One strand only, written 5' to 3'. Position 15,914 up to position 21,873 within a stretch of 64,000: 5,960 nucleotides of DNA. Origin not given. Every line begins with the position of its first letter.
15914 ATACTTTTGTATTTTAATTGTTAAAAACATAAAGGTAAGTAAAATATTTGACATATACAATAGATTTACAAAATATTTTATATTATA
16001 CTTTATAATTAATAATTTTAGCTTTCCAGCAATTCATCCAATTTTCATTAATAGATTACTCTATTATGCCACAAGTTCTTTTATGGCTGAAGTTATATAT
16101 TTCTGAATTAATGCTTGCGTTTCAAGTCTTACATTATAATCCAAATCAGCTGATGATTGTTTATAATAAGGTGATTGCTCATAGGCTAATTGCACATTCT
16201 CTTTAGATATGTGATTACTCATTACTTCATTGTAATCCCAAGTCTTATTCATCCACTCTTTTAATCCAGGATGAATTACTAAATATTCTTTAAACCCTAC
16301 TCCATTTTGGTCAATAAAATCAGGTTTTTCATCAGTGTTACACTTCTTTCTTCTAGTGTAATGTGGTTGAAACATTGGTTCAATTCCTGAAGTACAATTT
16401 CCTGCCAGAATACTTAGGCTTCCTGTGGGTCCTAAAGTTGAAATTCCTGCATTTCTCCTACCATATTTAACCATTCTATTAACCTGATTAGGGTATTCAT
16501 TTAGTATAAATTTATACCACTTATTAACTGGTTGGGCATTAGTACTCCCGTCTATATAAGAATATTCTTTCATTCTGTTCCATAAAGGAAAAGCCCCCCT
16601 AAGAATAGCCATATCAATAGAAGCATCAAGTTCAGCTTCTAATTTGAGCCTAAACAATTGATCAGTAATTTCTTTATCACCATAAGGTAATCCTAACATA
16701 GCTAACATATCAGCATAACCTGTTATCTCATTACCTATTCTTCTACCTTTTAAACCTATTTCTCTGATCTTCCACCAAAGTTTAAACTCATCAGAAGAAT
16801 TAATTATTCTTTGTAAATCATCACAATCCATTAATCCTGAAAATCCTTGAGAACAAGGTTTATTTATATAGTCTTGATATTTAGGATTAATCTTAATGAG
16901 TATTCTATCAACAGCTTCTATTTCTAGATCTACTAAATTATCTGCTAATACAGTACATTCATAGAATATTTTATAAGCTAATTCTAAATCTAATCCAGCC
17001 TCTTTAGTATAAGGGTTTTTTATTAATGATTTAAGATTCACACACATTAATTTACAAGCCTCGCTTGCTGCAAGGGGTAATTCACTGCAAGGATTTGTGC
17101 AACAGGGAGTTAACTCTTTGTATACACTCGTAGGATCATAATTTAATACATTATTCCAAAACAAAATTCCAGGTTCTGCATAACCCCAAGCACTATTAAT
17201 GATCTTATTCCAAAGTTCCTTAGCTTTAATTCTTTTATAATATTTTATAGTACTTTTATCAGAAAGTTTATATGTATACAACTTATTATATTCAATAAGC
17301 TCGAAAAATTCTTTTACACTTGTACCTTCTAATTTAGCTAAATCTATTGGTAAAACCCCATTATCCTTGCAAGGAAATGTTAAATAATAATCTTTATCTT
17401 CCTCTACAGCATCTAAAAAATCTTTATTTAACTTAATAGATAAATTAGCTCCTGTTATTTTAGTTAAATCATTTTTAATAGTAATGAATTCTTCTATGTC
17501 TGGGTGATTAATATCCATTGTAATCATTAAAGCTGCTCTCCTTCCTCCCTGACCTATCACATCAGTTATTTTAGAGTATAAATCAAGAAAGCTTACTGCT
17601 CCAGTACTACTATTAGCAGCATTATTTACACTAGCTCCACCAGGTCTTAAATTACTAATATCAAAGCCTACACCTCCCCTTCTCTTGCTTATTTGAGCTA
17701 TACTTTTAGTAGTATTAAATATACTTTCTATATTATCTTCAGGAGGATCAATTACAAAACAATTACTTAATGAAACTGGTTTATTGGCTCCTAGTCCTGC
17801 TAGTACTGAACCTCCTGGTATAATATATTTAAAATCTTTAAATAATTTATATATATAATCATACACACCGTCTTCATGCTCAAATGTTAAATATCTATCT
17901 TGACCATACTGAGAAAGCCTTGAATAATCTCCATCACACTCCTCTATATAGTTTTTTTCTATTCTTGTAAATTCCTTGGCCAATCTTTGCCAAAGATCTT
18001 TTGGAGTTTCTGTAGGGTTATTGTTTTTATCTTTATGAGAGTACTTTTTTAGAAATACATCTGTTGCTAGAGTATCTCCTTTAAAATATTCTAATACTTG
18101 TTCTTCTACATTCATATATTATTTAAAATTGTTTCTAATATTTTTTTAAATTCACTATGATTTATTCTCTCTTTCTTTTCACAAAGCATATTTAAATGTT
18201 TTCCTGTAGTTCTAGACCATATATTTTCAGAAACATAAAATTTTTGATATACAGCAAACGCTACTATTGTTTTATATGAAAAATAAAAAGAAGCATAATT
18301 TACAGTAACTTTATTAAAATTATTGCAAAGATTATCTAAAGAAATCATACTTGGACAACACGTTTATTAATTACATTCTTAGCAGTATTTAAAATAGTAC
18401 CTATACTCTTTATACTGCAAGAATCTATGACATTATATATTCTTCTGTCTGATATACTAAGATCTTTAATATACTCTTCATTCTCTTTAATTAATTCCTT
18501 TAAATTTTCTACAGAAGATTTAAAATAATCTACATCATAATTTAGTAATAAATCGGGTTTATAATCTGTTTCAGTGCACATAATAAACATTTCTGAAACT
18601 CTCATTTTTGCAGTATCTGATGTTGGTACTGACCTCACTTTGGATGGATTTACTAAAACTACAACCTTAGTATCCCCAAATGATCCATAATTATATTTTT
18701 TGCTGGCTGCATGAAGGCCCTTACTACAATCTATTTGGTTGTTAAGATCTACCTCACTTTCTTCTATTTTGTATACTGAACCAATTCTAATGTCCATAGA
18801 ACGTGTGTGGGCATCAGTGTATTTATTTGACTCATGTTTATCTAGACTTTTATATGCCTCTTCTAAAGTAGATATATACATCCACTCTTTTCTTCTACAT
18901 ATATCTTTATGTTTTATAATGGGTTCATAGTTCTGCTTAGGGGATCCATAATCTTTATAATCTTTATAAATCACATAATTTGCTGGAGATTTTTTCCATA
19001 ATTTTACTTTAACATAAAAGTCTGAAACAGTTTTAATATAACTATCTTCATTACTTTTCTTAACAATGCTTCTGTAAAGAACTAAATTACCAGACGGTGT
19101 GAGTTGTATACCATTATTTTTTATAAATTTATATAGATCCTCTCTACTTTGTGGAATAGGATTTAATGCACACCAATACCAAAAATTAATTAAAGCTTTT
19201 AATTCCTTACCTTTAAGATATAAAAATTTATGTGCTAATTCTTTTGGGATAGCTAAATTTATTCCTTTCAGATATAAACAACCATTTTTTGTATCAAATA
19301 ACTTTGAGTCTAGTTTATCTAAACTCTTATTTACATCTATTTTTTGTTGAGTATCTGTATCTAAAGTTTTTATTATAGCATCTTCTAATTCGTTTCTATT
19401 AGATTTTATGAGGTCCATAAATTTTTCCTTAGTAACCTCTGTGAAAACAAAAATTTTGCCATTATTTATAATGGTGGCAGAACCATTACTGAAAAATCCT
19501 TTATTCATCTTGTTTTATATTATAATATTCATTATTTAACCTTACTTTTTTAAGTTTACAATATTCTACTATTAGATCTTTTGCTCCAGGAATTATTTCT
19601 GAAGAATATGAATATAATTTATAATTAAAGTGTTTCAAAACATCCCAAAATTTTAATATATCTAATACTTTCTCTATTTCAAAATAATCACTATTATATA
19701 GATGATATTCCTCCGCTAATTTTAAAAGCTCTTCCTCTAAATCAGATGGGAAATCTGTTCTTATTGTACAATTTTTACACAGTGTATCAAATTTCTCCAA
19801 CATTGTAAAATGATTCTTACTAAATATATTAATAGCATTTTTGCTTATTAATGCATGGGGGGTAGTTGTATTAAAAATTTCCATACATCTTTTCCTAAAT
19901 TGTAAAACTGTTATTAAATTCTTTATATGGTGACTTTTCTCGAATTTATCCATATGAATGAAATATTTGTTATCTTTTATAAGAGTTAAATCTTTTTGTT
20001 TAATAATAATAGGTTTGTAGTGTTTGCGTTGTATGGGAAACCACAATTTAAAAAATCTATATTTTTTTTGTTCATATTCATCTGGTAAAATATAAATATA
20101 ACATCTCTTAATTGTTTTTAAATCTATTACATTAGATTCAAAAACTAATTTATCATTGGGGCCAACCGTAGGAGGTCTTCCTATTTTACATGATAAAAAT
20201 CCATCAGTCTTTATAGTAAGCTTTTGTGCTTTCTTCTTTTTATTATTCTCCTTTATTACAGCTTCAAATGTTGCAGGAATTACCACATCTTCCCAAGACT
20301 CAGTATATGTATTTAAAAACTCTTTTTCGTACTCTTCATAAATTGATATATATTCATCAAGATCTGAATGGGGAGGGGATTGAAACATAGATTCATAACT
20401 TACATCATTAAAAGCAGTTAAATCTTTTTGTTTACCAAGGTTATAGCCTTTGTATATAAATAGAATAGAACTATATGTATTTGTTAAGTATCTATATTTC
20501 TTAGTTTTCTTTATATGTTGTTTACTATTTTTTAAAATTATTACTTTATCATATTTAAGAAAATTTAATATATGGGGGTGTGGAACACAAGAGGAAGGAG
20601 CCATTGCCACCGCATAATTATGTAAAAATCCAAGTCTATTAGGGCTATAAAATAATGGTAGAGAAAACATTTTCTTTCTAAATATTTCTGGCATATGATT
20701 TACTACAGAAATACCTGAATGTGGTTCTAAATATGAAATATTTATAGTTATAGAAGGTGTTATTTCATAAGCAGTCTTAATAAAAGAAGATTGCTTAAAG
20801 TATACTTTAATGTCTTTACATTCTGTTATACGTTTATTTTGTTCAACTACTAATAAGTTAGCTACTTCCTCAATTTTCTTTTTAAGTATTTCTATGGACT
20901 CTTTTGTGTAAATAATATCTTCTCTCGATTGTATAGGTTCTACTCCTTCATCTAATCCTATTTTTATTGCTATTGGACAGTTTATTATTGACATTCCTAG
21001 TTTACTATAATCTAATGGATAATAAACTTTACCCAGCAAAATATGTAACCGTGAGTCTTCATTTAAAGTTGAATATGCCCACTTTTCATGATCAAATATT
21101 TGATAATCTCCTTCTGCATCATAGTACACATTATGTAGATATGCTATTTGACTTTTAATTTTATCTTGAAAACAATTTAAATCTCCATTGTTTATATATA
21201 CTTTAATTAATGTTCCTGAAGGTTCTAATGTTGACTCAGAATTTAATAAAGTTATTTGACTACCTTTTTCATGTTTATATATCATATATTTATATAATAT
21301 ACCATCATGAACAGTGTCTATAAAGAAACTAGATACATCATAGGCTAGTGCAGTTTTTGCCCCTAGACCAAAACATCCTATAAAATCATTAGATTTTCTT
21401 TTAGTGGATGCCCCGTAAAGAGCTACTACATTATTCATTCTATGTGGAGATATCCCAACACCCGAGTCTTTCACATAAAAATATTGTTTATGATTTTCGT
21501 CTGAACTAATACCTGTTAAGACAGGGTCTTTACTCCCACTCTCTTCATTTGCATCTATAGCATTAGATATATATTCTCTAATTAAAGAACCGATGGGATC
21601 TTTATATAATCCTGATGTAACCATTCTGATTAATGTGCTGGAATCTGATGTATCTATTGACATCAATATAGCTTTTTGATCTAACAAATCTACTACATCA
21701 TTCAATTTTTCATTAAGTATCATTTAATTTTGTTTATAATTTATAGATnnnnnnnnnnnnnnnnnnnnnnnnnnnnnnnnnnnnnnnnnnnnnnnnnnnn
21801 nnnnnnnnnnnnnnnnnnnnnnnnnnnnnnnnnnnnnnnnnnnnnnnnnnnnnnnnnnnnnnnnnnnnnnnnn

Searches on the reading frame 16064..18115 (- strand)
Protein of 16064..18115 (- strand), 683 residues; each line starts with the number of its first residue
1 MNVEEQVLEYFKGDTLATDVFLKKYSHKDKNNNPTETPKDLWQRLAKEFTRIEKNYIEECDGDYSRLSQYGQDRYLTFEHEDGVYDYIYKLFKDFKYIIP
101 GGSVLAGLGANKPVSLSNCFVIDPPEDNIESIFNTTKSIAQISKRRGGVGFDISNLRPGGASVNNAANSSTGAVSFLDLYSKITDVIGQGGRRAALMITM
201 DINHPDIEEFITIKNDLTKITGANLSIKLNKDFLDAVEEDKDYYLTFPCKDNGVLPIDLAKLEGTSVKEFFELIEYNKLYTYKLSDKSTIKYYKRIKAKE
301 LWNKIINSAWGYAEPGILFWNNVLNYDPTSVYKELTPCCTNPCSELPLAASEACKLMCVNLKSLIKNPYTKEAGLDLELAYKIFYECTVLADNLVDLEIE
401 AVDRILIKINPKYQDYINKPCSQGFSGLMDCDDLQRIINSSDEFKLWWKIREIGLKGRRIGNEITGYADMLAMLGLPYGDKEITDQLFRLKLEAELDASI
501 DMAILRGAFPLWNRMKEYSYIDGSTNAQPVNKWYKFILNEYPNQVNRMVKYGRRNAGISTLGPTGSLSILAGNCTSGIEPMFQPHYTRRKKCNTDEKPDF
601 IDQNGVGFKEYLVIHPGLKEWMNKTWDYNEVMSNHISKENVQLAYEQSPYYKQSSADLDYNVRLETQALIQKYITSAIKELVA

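Call 11: search_protein_families(library=phrogs, proteins=[window:16064-18115:-])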
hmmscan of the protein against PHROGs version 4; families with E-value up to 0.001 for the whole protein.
window:16064-18115:- (683 aa): 7 families
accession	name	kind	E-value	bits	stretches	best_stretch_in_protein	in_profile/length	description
phrog_84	-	DNA, RNA and nucleotide metabolism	5.9e-84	283.8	1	18-678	203-736/975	ribonucleoside-diphosphate reductase large subunit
phrog_3987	-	DNA, RNA and nucleotide metabolism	2.6e-30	106.4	1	89-355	194-446/467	ribonucleotide reductase large subunit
phrog_367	-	DNA, RNA and nucleotide metabolism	5e-23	82.2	2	164-383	253-431/701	ribonucleotide reductase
phrog_6132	-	DNA, RNA and nucleotide metabolism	1.1e-12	49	1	115-262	214-358/530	ribonucleotide reductase large subunit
phrog_3844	-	moron, auxiliary metabolic gene and host takeover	1.4e-11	45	1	456-674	210-389/451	NrdA-like aerobic NDP reductase large subunit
phrog_12229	-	DNA, RNA and nucleotide metabolism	4.2e-10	39.7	1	73-246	38-197/577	ribonucleotide reductase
phrog_22953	-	DNA, RNA and nucleotide metabolism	6.3e-05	24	1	154-320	5-180/201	ribonucleotide reductase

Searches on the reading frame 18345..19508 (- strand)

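Call 11: search_protein_families(library=phrogs, proteins=[window:18345-19508:-])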
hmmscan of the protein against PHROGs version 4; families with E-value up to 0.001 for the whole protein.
window:18345-19508:- (387 aa): 5 families
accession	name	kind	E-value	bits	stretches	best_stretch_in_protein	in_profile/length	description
phrog_609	-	lysis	9.9e-24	84.3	2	219-312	951-1043/1055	RIIB lysis inhibitor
phrog_2886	-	lysis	2.5e-22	80.5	1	218-309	235-328/552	RIIB lysis inhibitor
phrog_11221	-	lysis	8e-14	52.7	1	225-312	146-236/543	RIIB lysis inhibitor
phrog_36818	-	lysis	1.5e-13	51.7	1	226-316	54-149/163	RIIB lysis inhibitor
phrog_3803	-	lysis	3.2e-08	34.2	1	227-310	422-509/530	RIIB lysis inhibitor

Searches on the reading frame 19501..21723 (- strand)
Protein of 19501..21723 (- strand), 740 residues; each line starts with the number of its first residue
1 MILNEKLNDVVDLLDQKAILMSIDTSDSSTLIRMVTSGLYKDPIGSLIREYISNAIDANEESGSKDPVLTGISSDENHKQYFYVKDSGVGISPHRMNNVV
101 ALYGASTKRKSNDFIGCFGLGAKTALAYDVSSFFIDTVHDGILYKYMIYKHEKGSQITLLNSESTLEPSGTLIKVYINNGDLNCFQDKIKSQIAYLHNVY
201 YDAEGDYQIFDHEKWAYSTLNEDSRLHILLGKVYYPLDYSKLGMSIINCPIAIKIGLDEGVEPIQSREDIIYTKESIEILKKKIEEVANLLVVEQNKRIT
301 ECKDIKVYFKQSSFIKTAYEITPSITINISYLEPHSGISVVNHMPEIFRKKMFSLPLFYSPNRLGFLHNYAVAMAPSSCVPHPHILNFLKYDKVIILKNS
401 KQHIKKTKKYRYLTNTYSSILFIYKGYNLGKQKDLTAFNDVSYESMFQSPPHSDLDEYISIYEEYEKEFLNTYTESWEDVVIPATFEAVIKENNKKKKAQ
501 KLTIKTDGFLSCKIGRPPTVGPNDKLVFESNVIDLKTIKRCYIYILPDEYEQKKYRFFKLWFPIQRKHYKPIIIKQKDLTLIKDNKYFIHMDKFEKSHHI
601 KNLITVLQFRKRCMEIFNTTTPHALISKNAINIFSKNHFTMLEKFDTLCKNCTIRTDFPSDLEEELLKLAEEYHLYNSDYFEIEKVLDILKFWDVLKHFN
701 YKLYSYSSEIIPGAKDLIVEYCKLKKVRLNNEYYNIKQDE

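Call 11: search_protein_families(library=phrogs, proteins=[window:19501-21723:-])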
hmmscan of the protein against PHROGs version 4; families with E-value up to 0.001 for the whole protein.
window:19501-21723:- (740 aa): 8 families
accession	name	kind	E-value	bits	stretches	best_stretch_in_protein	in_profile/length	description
phrog_612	-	lysis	5.7e-53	182.1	1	1-731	1-706/725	RIIA lysis inhibitor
phrog_2979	-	lysis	3.7e-21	76.5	1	20-151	22-147/846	RIIA lysis inhibitor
phrog_30832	-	lysis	1.8e-20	74.1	1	32-274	31-266/735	RIIA lysis inhibitor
phrog_24904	-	lysis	9.3e-20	71.7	1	20-197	21-193/695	RIIA lysis inhibitor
phrog_38678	-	lysis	2.3e-18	66.8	1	23-178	29-186/805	RIIA lysis inhibitor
phrog_609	-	lysis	1.9e-16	60.2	1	32-184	33-183/1055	RIIB lysis inhibitor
phrog_3661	-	lysis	2.6e-15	57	1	104-302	180-402/917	RIIA lysis inhibitor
phrog_6077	-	unknown function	2.3e-05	24.7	1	48-126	22-85/366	-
